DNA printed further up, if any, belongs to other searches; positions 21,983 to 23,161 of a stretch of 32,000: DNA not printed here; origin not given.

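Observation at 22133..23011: Membrane-anchored CARF protein (2 TM + CARF), Cam1-like but longer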

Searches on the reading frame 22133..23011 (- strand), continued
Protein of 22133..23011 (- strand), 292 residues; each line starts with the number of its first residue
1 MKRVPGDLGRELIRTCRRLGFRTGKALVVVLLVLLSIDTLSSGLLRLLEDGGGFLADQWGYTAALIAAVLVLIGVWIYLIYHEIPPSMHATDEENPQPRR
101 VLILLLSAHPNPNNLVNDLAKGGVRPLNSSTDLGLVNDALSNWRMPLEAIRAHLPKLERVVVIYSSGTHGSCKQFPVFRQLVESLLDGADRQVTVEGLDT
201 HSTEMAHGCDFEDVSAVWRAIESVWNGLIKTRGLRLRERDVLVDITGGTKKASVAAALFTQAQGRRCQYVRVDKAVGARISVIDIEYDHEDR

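Call 69: predict_structure(alignment_id=A2)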
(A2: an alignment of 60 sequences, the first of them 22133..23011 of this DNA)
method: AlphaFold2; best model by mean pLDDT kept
length: 292 residues; sequences in the alignment: 60
mean_pLDDT: 90.7   pTM: 0.81
mean pLDDT of the five models: 90.7, 90.1, 89.5, 88.7, 88.4
residues with pLDDT >= 90: 218; 70-90: 49; 50-70: 19; < 50: 6
segments of 3 or more residues with pLDDT < 50: 1-5
pLDDT, mean of each block of 10 residues (from residue 1): 52 67 83 96 94 87 95 94 85 96 97 90 90 93 97 97 97 97 91 96 98 98 95 85 96 97 95 94 87 49
secondary structure, 60 per line:
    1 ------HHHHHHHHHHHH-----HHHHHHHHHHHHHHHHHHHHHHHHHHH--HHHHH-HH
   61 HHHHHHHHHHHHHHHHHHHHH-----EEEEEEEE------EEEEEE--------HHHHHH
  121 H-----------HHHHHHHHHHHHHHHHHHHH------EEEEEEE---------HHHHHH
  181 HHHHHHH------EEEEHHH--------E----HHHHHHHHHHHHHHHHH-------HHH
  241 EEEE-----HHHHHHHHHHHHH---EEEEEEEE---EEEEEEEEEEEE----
elements in order: H7-18 H24-50 H53-57 H59-81 E87-94 E101-106 H115-121 H133-152 E159-165 H175-187 E194-197 H214-230 E241-244 H250-262 E266-273 E277-288

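Call 72: fold_search(model_id=the predicted structure, library=pdb)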
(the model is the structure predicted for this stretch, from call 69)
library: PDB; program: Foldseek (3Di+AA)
matches with E <= 10: 1039; with E <= 0.001: 14
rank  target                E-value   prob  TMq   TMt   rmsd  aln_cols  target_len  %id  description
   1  8t66_A                1.7e-05  1.00  0.34  0.59   7.1       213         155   13  cA6 bound Cam1 (released 2024-01-10)
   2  8t65_B                2.4e-05  1.00  0.35  0.61   6.7       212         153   11  cA4 bound Cam1 (released 2024-01-10)
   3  8t66_B                2.6e-05  1.00  0.33  0.56   7.2       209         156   13  cA6 bound Cam1 (released 2024-01-10)
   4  8q3z_A                1.7e-04  1.00  0.30  0.21   5.6       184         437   15  Crystal structure of cA4-bound Can2 from Thermoanaerobacter brockii (released 2023-11-22)
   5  7ygl_B                2.0e-04  1.00  0.29  0.43   7.5       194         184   16  Crystal Structure of the ring nuclease Sso2081 from Saccharolobus solfataricus in complex with A4>p cleavage intermedi (released 2023-02-15)
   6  7ygh_B                2.2e-04  1.00  0.29  0.44   7.6       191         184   16  Crystal Structure of the ring nuclease Sso2081 from Saccharolobus solfataricus in complex with cyclic-tetraadenylate ( (released 2023-02-15)
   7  8t65_A                2.5e-04  1.00  0.32  0.56   4.6       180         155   13  cA4 bound Cam1 (released 2024-01-10)
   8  8htw_A                2.5e-04  1.00  0.26  0.40   8.6       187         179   16  Crystal Structure of the ring nuclease Sso2081 Y133F mutant from Saccharolobus solfataricus in its apo form (released 2023-02-15)
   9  8q41_A                2.7e-04  1.00  0.30  0.21   5.8       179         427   15  Crystal structure of Can2 (E341A) bound to cA4 and TTTAAA ssDNA (released 2023-11-22)
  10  8q44_B                3.4e-04  1.00  0.30  0.21   5.9       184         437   14  Crystal structure of cA4-bound Can2 (E364R) in complex with oligo-T DNA (released 2023-11-22)
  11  7bdv_B                5.4e-04  1.00  0.31  0.27   7.3       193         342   16  Structure of Can2 from Sulfobacillus thermosulfidooxidans in complex with cyclic tetra-adenylate (cA4) (released 2021-03-03)
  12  6wxq_A                6.9e-04  1.00  0.28  0.37   7.6       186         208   10  Crystal structure of CRISPR-associated transcription factor Csa3 complexed with cA4 (released 2021-11-17)
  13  2wte_B                8.7e-04  1.00  0.28  0.37   7.5       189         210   12  The structure of the CRISPR-associated protein, Csa3, from Sulfolobus solfataricus at 1.8 angstrom resolution. (released 2010-09-22)
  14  8htw_B                9.2e-04  1.00  0.26  0.39   7.8       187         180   16  Crystal Structure of the ring nuclease Sso2081 Y133F mutant from Saccharolobus solfataricus in its apo form (released 2023-02-15)
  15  7bdv_D                1.2e-03  1.00  0.31  0.27   7.2       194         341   16  Structure of Can2 from Sulfobacillus thermosulfidooxidans in complex with cyclic tetra-adenylate (cA4) (released 2021-03-03)
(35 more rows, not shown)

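Call 75: find_encoding_contigs(protein=P0008, flank=8000, max_places=2)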
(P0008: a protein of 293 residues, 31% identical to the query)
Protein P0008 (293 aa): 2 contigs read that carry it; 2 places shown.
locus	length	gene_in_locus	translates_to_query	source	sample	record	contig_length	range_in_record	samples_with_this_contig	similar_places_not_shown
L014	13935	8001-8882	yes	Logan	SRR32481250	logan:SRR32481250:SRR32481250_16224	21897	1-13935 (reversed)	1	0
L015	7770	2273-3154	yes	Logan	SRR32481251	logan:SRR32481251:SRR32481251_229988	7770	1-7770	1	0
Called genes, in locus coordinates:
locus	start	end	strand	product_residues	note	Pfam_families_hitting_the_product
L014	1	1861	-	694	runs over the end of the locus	PF00069:Pkinase, PF07714:PK_Tyr_Ser-Thr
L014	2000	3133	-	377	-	PF09623:Cas_NE0113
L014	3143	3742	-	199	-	-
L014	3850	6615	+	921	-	-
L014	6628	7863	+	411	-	-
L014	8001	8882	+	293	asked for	-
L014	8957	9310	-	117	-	PF08960:STIV_B116-like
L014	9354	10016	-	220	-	-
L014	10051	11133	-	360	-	-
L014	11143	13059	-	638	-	PF00656:Peptidase_C14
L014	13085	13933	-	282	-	?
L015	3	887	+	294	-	?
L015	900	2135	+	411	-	-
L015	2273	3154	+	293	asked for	-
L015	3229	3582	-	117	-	PF08960:STIV_B116-like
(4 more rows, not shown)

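Call 76: find_encoding_contigs(protein=P0009, flank=8000, max_places=2)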
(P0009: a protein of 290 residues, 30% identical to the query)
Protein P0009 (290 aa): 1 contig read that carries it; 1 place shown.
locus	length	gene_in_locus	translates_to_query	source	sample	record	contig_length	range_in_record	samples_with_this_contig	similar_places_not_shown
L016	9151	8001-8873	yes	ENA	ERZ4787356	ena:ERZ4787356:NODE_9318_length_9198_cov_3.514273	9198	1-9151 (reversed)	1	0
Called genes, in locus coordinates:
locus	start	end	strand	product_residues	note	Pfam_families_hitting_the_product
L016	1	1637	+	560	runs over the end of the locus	?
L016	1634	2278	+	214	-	PF03787:RAMPs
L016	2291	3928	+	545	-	-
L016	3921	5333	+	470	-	PF03787:RAMPs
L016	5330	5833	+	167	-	-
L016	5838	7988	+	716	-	PF03787:RAMPs (weak)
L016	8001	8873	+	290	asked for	-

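Call 77: find_encoding_contigs(protein=P0003, flank=8000, max_places=2)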
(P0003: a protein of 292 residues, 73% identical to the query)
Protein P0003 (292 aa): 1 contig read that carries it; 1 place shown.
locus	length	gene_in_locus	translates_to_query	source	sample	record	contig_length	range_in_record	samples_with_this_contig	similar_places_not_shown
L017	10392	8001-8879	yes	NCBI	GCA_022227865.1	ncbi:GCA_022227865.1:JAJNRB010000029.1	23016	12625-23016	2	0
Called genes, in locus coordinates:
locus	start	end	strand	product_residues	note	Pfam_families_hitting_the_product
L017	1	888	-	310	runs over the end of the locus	PF03787:RAMPs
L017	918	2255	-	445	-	PF09700:Cas_Cmr3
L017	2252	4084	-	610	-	PF12469:Cmr2_N, PF22335:Cas10-Cmr2_palm2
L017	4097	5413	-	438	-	PF03787:RAMPs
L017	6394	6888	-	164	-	PF10624:TraS (faint)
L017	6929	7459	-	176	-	-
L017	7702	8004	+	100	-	PF09652:Cas_VVA1548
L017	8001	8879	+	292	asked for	-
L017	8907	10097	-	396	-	-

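Call 84: search_protein_families(library=padloc, alignment_id=A2, max_evalue=0.00001)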
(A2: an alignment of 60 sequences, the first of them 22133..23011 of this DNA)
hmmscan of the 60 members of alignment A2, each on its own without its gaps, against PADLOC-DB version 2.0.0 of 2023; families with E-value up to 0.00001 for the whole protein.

A. member 1, window:22133-23011:- (292 aa): 13 families
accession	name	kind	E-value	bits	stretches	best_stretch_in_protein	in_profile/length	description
PDLC01947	CARF8--CARF_TM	-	2.5e-124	411.7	1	22-289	1-248/248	-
PDLC01053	Csx1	-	4.2e-64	214.6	1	8-289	3-212/212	TM+CARF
PDLC01168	CARF_2M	-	4.7e-43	145.4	1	25-287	9-196/200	"CARF, 2 TMs"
PDLC01940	CARF8--CARF_CSX16_TM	-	3.5e-12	44.1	1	141-273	252-375/390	-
PDLC01941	CARF8--CARF_TM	-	2.6e-07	28.5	1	210-273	179-238/248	-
PDLC01970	CARF_TM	-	4.4e-07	28.4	1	152-278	96-165/179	-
PDLC01360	Csx1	-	5.3e-07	27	1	148-275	5-103/365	CAS-III; associated_signaling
PDLC01639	Csx1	-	6e-07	26.8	1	150-277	7-106/361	CAS-III; associated_signaling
PDLC01794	CARF1--CARF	-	6.8e-07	27.3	1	205-273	63-123/168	-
PDLC01031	Csx1/Csm6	-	3.3e-06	24.8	1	148-273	18-115/357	CARF+HEPN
PDLC01944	CARF8--CARF_TM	-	5.5e-06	23.8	1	149-274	173-302/339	-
PDLC01802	CARF1--CARF_HEPN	-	7e-06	23.1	0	199-277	53-122/388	-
PDLC01943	CARF8--CARF_TM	-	7.3e-06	23.6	0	236-286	169-219/229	-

B. families by the number of members that match (of 60 scanned): 26 families (the first 25 are shown)
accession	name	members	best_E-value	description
PDLC01947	CARF8--CARF_TM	60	2.5e-124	-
PDLC01053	Csx1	60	4.2e-64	TM+CARF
PDLC01168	CARF_2M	60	4.7e-43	"CARF, 2 TMs"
PDLC01970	CARF_TM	54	7.8e-19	-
PDLC01940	CARF8--CARF_CSX16_TM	53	7e-22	-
PDLC01941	CARF8--CARF_TM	32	6.4e-14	-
PDLC01031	Csx1/Csm6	12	4.9e-11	CARF+HEPN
PDLC01943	CARF8--CARF_TM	12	1.4e-09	-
PDLC01360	Csx1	9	2e-08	CAS-III; associated_signaling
PDLC01639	Csx1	9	5.4e-08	CAS-III; associated_signaling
PDLC01942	CARF8--CARF_TM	7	3.8e-07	-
PDLC01944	CARF8--CARF_TM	6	2.7e-08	-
PDLC01802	CARF1--CARF_HEPN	6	4.3e-07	-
PDLC01794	CARF1--CARF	5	6.9e-09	-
PDLC01315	Csx1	5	2.6e-06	CAS-III; associated_signaling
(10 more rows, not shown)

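Call 85: fold_search(model_id=the predicted structure, library=viral)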
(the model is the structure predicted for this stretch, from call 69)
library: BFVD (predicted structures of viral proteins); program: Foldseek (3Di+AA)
matches with E <= 10: 359; with E <= 0.001: 0
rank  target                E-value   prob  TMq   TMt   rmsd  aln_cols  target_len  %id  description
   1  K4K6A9                4.7e-03  0.97  0.28  0.50   8.4       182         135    6  Uncharacterized protein [Caulobacter phage CcrColossus]
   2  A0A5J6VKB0            1.3e-02  0.60  0.26  0.13   8.7       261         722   10  XRN 5'-3' exonuclease-like protein [Megaviridae environmental sample]
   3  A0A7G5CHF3            2.0e-02  0.84  0.26  0.38   6.9       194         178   14  (no name in the UniProt tables at hand)
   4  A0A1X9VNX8            1.5e-01  0.18  0.16  0.08  12.3       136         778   10  Putative zinc finger domain-containing protein [Mimivirus AB-566-O17]
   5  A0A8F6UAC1            1.5e-01  0.06  0.12  0.16  15.2       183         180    9  Putative deoxynucleoside kinase (Fragment) [Rhinella marina erythrocytic-like virus]
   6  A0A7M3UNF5            1.7e-01  0.04  0.10  0.09  16.5       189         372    8  ATPase AAA-type core domain-containing protein [Pyramimonas orientalis virus 01B]
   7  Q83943                1.8e-01  0.03  0.10  0.04  26.2       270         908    8  Replication protein 1a [Olive latent virus 2 (isolate Italy)]
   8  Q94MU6                1.9e-01  0.25  0.23  0.36   9.8       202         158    9  p23 [Myxococcus phage Mx8]
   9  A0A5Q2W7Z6            1.9e-01  0.08  0.17  0.15  12.6       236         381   11  (no name in the UniProt tables at hand)
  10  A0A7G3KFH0            1.9e-01  0.04  0.11  0.05  17.8       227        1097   12  Uncharacterized protein [Uromyces virgavirus G]
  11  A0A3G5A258            2.1e-01  0.05  0.11  0.06  14.9       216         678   12  Superfamily II helicase (Fragment) [Gaeavirus sp.]
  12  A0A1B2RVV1            2.4e-01  0.05  0.12  0.15  15.0       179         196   15  Deoxynucleoside kinases [Lymphocystis disease virus 3]
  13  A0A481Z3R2            2.6e-01  0.10  0.14  0.09  25.9       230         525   10  DEAD/SNF2-like helicase [Pithovirus LCPAC101]
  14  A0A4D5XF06            2.6e-01  0.05  0.14  0.10  19.9       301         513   10  UvrD/REP helicase [Mimivirus LCMiAC02]
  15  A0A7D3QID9            3.1e-01  0.16  0.20  0.33  10.0       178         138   12  (no name in the UniProt tables at hand)
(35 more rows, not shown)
